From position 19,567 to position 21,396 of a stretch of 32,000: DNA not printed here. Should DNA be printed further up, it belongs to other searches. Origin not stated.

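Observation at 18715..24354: Tat-less [NiFe]-hydrogenase operon ending in a PAS-GGDEF-EAL gene: candidate H2 to c-di-GMP sensing module (group 2c-like)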

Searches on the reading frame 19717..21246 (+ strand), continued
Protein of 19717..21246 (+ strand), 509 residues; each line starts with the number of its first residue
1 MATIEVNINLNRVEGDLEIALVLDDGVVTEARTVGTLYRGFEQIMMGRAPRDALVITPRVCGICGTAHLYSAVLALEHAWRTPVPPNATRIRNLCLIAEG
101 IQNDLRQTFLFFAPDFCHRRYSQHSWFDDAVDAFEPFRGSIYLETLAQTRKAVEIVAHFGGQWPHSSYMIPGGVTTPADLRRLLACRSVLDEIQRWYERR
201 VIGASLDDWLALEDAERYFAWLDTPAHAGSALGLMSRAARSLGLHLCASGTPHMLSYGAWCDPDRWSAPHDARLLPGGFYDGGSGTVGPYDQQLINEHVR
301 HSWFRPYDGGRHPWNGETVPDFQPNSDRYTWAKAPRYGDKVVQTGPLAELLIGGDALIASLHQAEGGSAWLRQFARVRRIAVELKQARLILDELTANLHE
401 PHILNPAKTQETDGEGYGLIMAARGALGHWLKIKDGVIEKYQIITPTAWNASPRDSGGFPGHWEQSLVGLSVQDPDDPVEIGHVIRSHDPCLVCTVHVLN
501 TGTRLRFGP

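Call 31: search_protein_families(library=pfam, proteins=[L004:2207-4783:+, L018:9071-11713:+, L019:4164-6692:+, L031:8987-11062:+, L037:8996-11188:+, L042:8981-10753:+, L054:8981-11098:+, L064:8991-10979:+, L073:8986-11916:+, L080:8970-11306:+], max_evalue=0.00001)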
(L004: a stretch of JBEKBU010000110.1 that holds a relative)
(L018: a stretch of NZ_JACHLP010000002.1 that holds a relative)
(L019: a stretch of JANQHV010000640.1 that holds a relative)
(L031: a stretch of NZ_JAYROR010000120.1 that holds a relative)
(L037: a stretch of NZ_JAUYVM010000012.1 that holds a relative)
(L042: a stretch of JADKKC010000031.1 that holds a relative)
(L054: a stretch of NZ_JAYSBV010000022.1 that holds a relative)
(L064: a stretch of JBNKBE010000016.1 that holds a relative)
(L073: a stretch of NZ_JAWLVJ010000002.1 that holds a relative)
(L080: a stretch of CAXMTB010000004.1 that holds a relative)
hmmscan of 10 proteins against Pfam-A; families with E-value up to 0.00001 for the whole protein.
L004:2207-4783:+ (858 aa): 9 families
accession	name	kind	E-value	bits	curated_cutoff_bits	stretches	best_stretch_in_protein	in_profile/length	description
PF00072.30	Response_reg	-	7.4e-28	97.4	30.2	1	605-713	1-107/111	Response regulator receiver domain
PF02518.31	HATPase_c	-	4e-25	88.9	26.4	1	461-575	1-109/111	Histidine kinase-, DNA gyrase B-, and HSP90-like ATPase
PF00512.31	HisKA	-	3.1e-21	75.6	26.9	1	349-414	1-66/66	His Kinase A (phospho-acceptor) domain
PF13426.13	PAS_9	-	5.7e-17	62.3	27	1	208-310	2-103/103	PAS domain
PF08448.16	PAS_4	-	6.3e-14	52.6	23.1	1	203-312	1-109/110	PAS fold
PF01627.28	Hpt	-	3.6e-13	50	24.6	1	773-850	5-82/84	Hpt domain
PF00989.32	PAS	-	7.8e-13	48.9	22.6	1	199-308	3-113/113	PAS fold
PF13188.13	PAS_8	-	1.9e-11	43.9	21.8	1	201-245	5-47/65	PAS domain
PF08447.18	PAS_3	-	7.3e-08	33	25.6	0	220-304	2-88/89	PAS fold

L018:9071-11713:+ (880 aa): 5 families
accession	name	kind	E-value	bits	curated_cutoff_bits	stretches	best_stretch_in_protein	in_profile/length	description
PF00072.30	Response_reg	-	1.4e-47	160.9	30.2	2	600-717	1-110/111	Response regulator receiver domain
PF02518.31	HATPase_c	-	5.1e-27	94.9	26.4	1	313-425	1-107/111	Histidine kinase-, DNA gyrase B-, and HSP90-like ATPase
PF00512.31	HisKA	-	1.9e-21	76.3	26.9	1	202-266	2-66/66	His Kinase A (phospho-acceptor) domain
PF08448.16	PAS_4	-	1.9e-11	44.6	23.1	1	69-189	1-109/110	PAS fold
PF01627.28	Hpt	-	8.4e-08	32.8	24.6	1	795-867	12-82/84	Hpt domain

L019:4164-6692:+ (842 aa): 9 families
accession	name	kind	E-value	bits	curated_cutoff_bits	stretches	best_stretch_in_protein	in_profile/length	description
PF02518.31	HATPase_c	-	1.9e-27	96.4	26.4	1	470-580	2-110/111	Histidine kinase-, DNA gyrase B-, and HSP90-like ATPase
PF13426.13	PAS_9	-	3.3e-22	79.2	27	1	227-332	2-103/103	PAS domain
PF00072.30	Response_reg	-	1.3e-21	77.3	30.2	1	602-714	1-107/111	Response regulator receiver domain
PF00512.31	HisKA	-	3e-21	75.7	26.9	1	353-422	1-66/66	His Kinase A (phospho-acceptor) domain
PF00989.32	PAS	-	1.2e-19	70.8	22.6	1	217-330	2-113/113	PAS fold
PF08448.16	PAS_4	-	4.8e-14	53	23.1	1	227-335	6-110/110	PAS fold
PF13188.13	PAS_8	-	3.2e-12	46.3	21.8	1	216-267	1-48/65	PAS domain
PF24820.1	Diguanyl_cycl_sensor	-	4.6e-07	30.2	28.1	0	226-318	6-99/109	Diguanylate cyclase-like sensor domain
PF08447.18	PAS_3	-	4.4e-06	27.3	25.6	0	239-319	2-79/89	PAS fold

L031:8987-11062:+ (691 aa): 6 families
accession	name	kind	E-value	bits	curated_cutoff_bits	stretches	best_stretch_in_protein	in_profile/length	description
PF02518.31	HATPase_c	-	9.1e-27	94.1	26.4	1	576-688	2-109/111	Histidine kinase-, DNA gyrase B-, and HSP90-like ATPase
PF00512.31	HisKA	-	6.6e-19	68.2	26.9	1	462-528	2-65/66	His Kinase A (phospho-acceptor) domain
PF08448.16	PAS_4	-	3.9e-17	62.9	23.1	1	178-296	3-109/110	PAS fold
PF00989.32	PAS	-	4.3e-09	36.8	22.6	1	174-292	5-113/113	PAS fold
PF13426.13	PAS_9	-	1.1e-08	35.7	27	0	183-293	5-102/103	PAS domain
PF00355.32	Rieske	-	1.6e-06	28.4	20.3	1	36-84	26-74/88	Rieske [2Fe-2S] domain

L037:8996-11188:+ (730 aa): 3 families
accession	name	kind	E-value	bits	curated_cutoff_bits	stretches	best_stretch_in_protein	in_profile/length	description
PF00072.30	Response_reg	-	7.9e-25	87.6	30.2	1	482-593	1-110/111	Response regulator receiver domain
PF02518.31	HATPase_c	-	1.2e-24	87.3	26.4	1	338-449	1-106/111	Histidine kinase-, DNA gyrase B-, and HSP90-like ATPase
PF00512.31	HisKA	-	5e-23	81.4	26.9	1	226-291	1-66/66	His Kinase A (phospho-acceptor) domain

L042:8981-10753:+ (590 aa): 5 families
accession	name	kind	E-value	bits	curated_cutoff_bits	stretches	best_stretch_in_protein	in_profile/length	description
PF02518.31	HATPase_c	-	1.1e-26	93.9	26.4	1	472-585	2-110/111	Histidine kinase-, DNA gyrase B-, and HSP90-like ATPase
PF00512.31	HisKA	-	5.3e-19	68.5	26.9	1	358-424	2-65/66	His Kinase A (phospho-acceptor) domain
PF08448.16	PAS_4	-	1.5e-15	57.8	23.1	1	74-192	3-109/110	PAS fold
PF13426.13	PAS_9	-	7.8e-09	36.2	27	0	78-190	4-103/103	PAS domain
PF00989.32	PAS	-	1.6e-07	31.7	22.6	0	70-188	5-113/113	PAS fold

L054:8981-11098:+ (705 aa): 4 families
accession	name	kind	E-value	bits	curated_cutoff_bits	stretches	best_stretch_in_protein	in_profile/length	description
PF02518.31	HATPase_c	-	1.5e-26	93.5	26.4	1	575-687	2-109/111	Histidine kinase-, DNA gyrase B-, and HSP90-like ATPase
PF00512.31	HisKA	-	6.1e-21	74.7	26.9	1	461-528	2-66/66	His Kinase A (phospho-acceptor) domain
PF08448.16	PAS_4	-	2.9e-10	40.8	23.1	0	179-295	5-109/110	PAS fold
PF13426.13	PAS_9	-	1.8e-08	35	27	0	356-420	36-102/103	PAS domain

L064:8991-10979:+ (662 aa): 3 families
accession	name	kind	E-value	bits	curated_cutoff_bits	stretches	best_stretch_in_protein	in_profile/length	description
PF02518.31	HATPase_c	-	2.7e-15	57.2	26.4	1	527-656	5-107/111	Histidine kinase-, DNA gyrase B-, and HSP90-like ATPase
PF01627.28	Hpt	-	4.1e-07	30.6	24.6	1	355-424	5-72/84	Hpt domain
PF08448.16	PAS_4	-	9.6e-06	26.2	23.1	0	83-199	2-109/110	PAS fold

L073:8986-11916:+ (976 aa): 12 families
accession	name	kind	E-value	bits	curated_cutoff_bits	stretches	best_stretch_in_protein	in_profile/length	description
PF02518.31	HATPase_c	-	2.7e-25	89.4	26.4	1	711-821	1-109/111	Histidine kinase-, DNA gyrase B-, and HSP90-like ATPase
PF00072.30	Response_reg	-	1.5e-23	83.6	30.2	1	860-971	2-110/111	Response regulator receiver domain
PF13426.13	PAS_9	-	1.6e-22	80.1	27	1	457-558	3-103/103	PAS domain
PF00512.31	HisKA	-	9.5e-21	74.1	26.9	1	597-665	1-66/66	His Kinase A (phospho-acceptor) domain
PF00989.32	PAS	-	5.8e-20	71.8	22.6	1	449-556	5-113/113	PAS fold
PF08448.16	PAS_4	-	5e-17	62.6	23.1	1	451-561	1-110/110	PAS fold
PF12860.13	PAS_7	-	5e-15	56.1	27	1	335-441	4-114/115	PAS fold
PF08447.18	PAS_3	-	3.6e-10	40.4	25.6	1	468-550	2-86/89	PAS fold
PF13188.13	PAS_8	-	1.5e-08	34.7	21.8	0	180-235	3-55/65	PAS domain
PF24820.1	Diguanyl_cycl_sensor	-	5e-08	33.3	28.1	0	186-245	4-59/109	Diguanylate cyclase-like sensor domain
PF00355.32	Rieske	-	4.8e-07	30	20.3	1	44-89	28-74/88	Rieske [2Fe-2S] domain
PF13581.12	HATPase_c_2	-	7.5e-06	26.4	27.4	0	714-802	30-113/127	Histidine kinase-like ATPase domain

L080:8970-11306:+ (778 aa): 5 families
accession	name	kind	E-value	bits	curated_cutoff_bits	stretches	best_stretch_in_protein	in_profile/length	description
PF00072.30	Response_reg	-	4.2e-49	165.8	30.2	3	362-476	1-108/111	Response regulator receiver domain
PF02518.31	HATPase_c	-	1.8e-29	102.9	26.4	1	226-338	1-107/111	Histidine kinase-, DNA gyrase B-, and HSP90-like ATPase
PF00512.31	HisKA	-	9.3e-23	80.5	26.9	1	114-179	1-66/66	His Kinase A (phospho-acceptor) domain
PF01627.28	Hpt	-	1.3e-09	38.6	24.6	1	687-766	2-81/84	Hpt domain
PF23198.2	PDE8A_N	-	5e-06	26.9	29.6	0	509-571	9-73/147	PDE8A-like, N-terminal domain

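Call 35: get_annotated_region(hit=H11, flank=5000)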
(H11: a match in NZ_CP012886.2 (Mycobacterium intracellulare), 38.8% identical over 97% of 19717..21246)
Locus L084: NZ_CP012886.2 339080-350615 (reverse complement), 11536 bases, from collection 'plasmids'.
description: Mycobacterium intracellulare subsp. chimaera strain AH16 plasmid unnamed1, complete sequence
organism: Mycobacterium intracellulare (NCBI taxid 222805)
taxonomy: Bacteria; Actinomycetota; Actinomycetes; Mycobacteriales; Mycobacteriaceae; Mycobacterium; Mycobacterium intracellulare
host: -; source: sputum; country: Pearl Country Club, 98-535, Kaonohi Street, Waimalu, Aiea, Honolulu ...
typing (MOB-suite, as given by PLSDB): mobilizable; relaxase MOBP
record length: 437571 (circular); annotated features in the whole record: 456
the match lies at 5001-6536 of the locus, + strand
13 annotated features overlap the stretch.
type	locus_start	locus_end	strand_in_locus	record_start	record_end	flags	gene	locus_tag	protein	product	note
CDS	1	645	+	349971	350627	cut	-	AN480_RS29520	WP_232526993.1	alpha/beta hydrolase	-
CDS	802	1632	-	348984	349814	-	hypB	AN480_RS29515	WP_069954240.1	hydrogenase nickel incorporation protein HypB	GO:0036211 - protein modification process [Evidence IEA]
CDS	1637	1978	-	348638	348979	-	-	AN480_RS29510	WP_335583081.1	hydrogenase maturation nickel metallochaperone HypA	-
CDS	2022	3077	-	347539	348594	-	-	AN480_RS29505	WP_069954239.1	AraC family transcriptional regulator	-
CDS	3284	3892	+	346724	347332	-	-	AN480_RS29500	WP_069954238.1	DUF1641 domain-containing protein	-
CDS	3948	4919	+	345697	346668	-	-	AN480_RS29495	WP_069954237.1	hydrogenase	-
CDS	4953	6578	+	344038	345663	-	-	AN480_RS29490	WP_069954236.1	nickel-dependent hydrogenase large subunit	-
CDS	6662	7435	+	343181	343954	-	-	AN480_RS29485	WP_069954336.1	hydrogenase maturation protease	-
CDS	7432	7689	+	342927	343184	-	-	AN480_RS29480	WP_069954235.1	hypothetical protein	-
CDS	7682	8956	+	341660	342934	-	-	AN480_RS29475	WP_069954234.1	hypothetical protein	-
CDS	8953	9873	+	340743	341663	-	-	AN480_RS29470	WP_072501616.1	NifU family protein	GO:0016226 - iron-sulfur cluster assembly [Evidence IEA]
CDS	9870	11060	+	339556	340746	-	-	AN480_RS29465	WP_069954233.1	NHL repeat-containing protein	-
CDS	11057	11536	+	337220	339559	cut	hypF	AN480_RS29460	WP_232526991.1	carbamoyltransferase HypF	GO:0036211 - protein modification process [Evidence IEA]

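Call 36: get_annotated_region(hit=H22, flank=5000)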
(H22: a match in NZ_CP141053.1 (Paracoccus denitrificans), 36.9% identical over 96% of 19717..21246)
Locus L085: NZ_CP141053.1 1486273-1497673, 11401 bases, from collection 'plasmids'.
description: Paracoccus denitrificans strain HAMBI_2443 plasmid unnamed1, complete sequence
organism: Paracoccus denitrificans (NCBI taxid 266)
taxonomy: Bacteria; Pseudomonadota; Alphaproteobacteria; Rhodobacterales; Paracoccaceae; Paracoccus; Paracoccus denitrificans
host: -; source: -; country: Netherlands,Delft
typing (MOB-suite, as given by PLSDB): conjugative; replicon rep_cluster_746; relaxase MOBP; mating-pair formation MPF_T
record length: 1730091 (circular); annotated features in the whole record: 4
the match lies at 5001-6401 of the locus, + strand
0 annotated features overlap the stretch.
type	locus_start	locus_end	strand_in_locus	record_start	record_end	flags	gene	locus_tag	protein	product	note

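Call 37: get_annotated_region(hit=H3, flank=5000)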
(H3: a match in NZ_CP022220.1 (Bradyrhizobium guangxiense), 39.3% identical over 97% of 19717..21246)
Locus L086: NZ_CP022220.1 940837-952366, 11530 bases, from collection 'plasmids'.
description: Bradyrhizobium guangxiense strain CCBAU 53363 plasmid p53363, complete sequence
organism: Bradyrhizobium guangxiense (NCBI taxid 1325115)
taxonomy: Bacteria; Pseudomonadota; Alphaproteobacteria; Hyphomicrobiales; Nitrobacteraceae; Bradyrhizobium; Bradyrhizobium guangxiense
host: -; source: peanut,cell culture,roots; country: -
typing (MOB-suite, as given by PLSDB): mobilizable; relaxase MOBP
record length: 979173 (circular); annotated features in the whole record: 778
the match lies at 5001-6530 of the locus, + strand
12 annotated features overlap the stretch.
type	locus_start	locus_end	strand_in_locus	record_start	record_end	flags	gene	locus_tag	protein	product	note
CDS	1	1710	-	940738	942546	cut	-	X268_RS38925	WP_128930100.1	EAL domain-containing protein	-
CDS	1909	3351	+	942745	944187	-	-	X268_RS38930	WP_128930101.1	sigma-54 dependent transcriptional regulator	GO:0006355 - regulation of DNA-templated transcription [Evidence IEA]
CDS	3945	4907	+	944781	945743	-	-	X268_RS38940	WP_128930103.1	hydrogenase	-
CDS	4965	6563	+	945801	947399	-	-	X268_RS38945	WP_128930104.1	nickel-dependent hydrogenase large subunit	-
CDS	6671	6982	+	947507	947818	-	-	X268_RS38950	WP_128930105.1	hypothetical protein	-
CDS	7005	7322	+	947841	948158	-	-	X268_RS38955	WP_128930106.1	hypothetical protein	-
CDS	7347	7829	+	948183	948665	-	-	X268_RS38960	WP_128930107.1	hydrogenase maturation protease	-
CDS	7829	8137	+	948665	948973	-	-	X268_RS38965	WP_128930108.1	hypothetical protein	-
CDS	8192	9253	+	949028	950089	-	-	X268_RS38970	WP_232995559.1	hypothetical protein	-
CDS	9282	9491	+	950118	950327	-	-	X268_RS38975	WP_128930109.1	hypothetical protein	-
CDS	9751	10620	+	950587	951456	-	-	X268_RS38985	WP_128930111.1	NifU family protein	GO:0016226 - iron-sulfur cluster assembly [Evidence IEA]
CDS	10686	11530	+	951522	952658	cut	-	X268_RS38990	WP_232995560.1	NHL repeat-containing protein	-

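Call 67: search_protein_families(library=pfam, proteins=[L034:11198-12448:+, L034:12483-15377:+, L040:11283-12512:+, L042:10896-12380:+, L042:12429-14774:+, L056:11116-11859:+, L056:11829-12743:+, L011:11723-14053:+, L019:6713-7321:+, L037:12713-14257:+], max_evalue=0.00001)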
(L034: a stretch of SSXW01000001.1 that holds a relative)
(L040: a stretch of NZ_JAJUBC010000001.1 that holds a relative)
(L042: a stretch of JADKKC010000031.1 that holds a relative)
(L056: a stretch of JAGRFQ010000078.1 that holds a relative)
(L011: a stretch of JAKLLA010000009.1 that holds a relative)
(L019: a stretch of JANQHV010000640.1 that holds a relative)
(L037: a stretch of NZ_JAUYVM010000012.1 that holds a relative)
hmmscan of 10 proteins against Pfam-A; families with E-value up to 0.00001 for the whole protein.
L034:11198-12448:+ (416 aa): 0 families

L034:12483-15377:+ (964 aa): 0 families

L040:11283-12512:+ (409 aa): 3 families
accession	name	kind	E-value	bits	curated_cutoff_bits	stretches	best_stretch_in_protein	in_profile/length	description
PF00072.30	Response_reg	-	1.2e-26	93.4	30.2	1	11-123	1-111/111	Response regulator receiver domain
PF02518.31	HATPase_c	-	4.2e-23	82.4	26.4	1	302-408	4-110/111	Histidine kinase-, DNA gyrase B-, and HSP90-like ATPase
PF00512.31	HisKA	-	1.3e-09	38.4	26.9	1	165-207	2-46/66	His Kinase A (phospho-acceptor) domain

L042:10896-12380:+ (494 aa): 1 family
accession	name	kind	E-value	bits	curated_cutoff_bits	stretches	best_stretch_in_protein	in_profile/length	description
PF02696.19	SelO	-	1.8e-131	439.5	22.8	1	5-461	3-462/466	Protein adenylyltransferase SelO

L042:12429-14774:+ (781 aa): 8 families
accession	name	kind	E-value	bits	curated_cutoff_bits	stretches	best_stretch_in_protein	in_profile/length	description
PF08447.18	PAS_3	-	6.2e-31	107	25.6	2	146-235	2-89/89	PAS fold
PF00072.30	Response_reg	-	2.6e-28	98.8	30.2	1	663-774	1-110/111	Response regulator receiver domain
PF02518.31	HATPase_c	-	9.4e-28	97.3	26.4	1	517-632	1-110/111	Histidine kinase-, DNA gyrase B-, and HSP90-like ATPase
PF13426.13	PAS_9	-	4.1e-27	94.9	27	2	274-375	1-100/103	PAS domain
PF00512.31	HisKA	-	6.5e-22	77.8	26.9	1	406-471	1-66/66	His Kinase A (phospho-acceptor) domain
PF00989.32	PAS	-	1.8e-21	76.7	22.6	1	265-375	2-112/113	PAS fold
PF13188.13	PAS_8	-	3.5e-11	43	21.8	0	12-53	5-44/65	PAS domain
PF08448.16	PAS_4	-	1.4e-10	41.8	23.1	0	271-380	2-109/110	PAS fold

L056:11116-11859:+ (247 aa): 0 families

L056:11829-12743:+ (304 aa): 0 families

L011:11723-14053:+ (776 aa): 1 family
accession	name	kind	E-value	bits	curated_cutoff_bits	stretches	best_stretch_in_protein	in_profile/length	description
PF03279.18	Lip_A_acyltrans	-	1.4e-27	97.1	22.3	1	477-758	25-295/295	Bacterial lipid A biosynthesis acyltransferase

L019:6713-7321:+ (202 aa): 1 family
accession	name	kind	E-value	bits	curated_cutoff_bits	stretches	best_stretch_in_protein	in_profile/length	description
PF04079.22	SMC_ScpB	-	1.9e-50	171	27.4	1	10-168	2-160/160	Segregation and condensation complex subunit ScpB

L037:12713-14257:+ (514 aa): 3 families
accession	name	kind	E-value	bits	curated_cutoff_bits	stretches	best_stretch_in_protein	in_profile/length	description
PF00251.26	Glyco_hydro_32N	-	5.6e-86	289.3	22.1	1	43-354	1-307/307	Glycosyl hydrolases family 32 N-terminal domain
PF08244.19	Glyco_hydro_32C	-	7e-25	88.3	21.9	1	357-505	1-155/158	Glycosyl hydrolases family 32 C terminal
PF04616.20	Glyco_hydro_43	-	3.9e-08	33.4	32.2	0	172-305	10-133/288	Glycosyl hydrolases family 43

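Call 76: search_protein_families(library=pfam, proteins=[L062:9306-10112:+, L062:11186-11803:+, L062:3722-4699:-, L062:12659-14023:+, L071:9318-10466:+, L071:10433-11434:+, L077:9010-10407:+], max_evalue=0.0001)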
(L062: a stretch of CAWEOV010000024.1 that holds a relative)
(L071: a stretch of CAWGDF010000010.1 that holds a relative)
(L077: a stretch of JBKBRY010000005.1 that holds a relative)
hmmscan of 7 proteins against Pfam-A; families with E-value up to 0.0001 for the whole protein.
L062:9306-10112:+ (268 aa): 1 family
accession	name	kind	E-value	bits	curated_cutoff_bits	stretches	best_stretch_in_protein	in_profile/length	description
PF02492.25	cobW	-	5.8e-22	78.6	20.7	1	83-242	4-179/180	CobW/HypB/UreG, nucleotide-binding domain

L062:11186-11803:+ (205 aa): 0 families

L062:3722-4699:- (325 aa): 3 families
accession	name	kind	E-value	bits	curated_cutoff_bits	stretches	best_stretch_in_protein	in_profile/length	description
PF13365.12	Trypsin_2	-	3e-17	64.1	27.6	1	129-275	1-142/144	Trypsin-like peptidase domain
PF00089.32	Trypsin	-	2.2e-10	41.2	20.6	1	126-280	24-196/220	Trypsin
PF10459.15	Peptidase_S46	-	2.9e-05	23.4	22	1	245-275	617-647/698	Peptidase S46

L062:12659-14023:+ (454 aa): 1 family
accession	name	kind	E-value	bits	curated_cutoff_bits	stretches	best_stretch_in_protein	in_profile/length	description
PF00067.27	p450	-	2.4e-81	274.3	22.8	1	4-432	1-448/462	Cytochrome P450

L071:9318-10466:+ (382 aa): 0 families

L071:10433-11434:+ (333 aa): 0 families

L077:9010-10407:+ (465 aa): 5 families
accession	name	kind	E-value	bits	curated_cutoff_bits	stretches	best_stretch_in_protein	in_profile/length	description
PF07228.17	SpoIIE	-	2.4e-19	70.5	25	1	270-463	3-191/192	Stage II sporulation protein E (SpoIIE)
PF13426.13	PAS_9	-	2.9e-12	47.2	27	1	77-185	4-101/103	PAS domain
PF00989.32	PAS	-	2.3e-08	34.4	22.6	1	67-185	4-113/113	PAS fold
PF24820.1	Diguanyl_cycl_sensor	-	1.5e-05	25.3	28.1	1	69-143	1-72/109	Diguanylate cyclase-like sensor domain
PF13188.13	PAS_8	-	1.5e-05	25.1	21.8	1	66-111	3-49/65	PAS domain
